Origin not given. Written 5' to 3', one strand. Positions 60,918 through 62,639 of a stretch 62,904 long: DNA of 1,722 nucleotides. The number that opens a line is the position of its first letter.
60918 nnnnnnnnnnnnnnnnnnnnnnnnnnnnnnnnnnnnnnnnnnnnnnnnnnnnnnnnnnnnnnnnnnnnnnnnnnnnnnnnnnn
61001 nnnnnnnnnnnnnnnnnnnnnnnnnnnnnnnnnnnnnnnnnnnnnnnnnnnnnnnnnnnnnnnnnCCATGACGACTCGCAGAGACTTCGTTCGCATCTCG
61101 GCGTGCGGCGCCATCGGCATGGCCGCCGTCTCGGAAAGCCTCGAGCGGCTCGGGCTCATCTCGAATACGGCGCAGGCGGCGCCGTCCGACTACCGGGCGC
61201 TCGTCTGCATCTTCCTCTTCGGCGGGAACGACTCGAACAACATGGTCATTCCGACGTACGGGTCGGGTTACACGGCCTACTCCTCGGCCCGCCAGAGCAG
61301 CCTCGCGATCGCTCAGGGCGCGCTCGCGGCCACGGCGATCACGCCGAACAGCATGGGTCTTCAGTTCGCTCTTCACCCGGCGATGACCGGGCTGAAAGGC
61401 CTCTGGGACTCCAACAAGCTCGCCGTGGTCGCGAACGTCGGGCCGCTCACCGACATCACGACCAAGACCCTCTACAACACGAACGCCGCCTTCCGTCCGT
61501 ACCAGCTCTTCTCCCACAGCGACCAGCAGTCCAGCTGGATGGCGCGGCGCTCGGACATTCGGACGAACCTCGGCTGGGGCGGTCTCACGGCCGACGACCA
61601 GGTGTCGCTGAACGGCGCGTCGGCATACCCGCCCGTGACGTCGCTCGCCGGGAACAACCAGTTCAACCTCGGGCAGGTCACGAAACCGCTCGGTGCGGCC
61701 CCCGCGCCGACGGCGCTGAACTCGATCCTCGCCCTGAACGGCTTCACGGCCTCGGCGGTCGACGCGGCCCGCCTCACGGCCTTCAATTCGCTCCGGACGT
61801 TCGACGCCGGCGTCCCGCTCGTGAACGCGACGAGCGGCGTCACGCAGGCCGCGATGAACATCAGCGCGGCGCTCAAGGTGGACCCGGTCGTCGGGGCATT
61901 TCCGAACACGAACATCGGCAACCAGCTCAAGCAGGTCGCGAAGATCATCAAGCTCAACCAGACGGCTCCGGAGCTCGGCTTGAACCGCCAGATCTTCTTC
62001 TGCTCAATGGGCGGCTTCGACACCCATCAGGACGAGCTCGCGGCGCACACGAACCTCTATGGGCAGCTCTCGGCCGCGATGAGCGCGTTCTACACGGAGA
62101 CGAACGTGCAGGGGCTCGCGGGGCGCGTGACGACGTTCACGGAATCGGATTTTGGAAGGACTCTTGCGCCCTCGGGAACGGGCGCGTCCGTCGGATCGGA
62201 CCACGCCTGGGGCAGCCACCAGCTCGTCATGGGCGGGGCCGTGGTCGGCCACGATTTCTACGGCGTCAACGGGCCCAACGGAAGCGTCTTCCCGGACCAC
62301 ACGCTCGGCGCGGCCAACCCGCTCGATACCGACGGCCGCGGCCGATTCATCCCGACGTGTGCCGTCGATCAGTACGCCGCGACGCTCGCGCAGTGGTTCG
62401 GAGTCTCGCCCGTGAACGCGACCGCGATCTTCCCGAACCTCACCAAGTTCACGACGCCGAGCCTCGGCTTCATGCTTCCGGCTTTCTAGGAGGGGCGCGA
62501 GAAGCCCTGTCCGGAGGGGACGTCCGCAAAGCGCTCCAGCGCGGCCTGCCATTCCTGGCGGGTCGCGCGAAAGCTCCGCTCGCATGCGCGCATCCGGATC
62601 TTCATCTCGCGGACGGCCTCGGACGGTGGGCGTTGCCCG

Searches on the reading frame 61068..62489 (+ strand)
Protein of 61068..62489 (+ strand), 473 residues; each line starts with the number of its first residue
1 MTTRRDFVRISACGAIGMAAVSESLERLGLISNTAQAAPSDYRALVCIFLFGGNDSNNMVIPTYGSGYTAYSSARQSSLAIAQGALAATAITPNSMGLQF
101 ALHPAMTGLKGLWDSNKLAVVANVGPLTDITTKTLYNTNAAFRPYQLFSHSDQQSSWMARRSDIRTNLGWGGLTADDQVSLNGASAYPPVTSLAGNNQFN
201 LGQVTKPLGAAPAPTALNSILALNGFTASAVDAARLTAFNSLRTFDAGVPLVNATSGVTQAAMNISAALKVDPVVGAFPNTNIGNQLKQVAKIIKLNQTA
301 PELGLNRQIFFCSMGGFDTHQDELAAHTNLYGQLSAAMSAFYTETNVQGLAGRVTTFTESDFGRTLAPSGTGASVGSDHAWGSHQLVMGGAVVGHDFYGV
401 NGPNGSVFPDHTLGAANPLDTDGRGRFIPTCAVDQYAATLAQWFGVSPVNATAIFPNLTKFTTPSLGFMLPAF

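Call 72: search_protein_families(library=pfam, proteins=[window:61068-62489:+], max_evalue=0.00001)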
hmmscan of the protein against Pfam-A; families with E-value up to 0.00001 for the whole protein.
window:61068-62489:+ (473 aa): 1 family
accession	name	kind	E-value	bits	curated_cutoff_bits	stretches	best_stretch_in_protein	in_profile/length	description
PF07394.17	DUF1501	-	3.1e-17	63.3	27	1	43-399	2-334/390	Protein of unknown function (DUF1501)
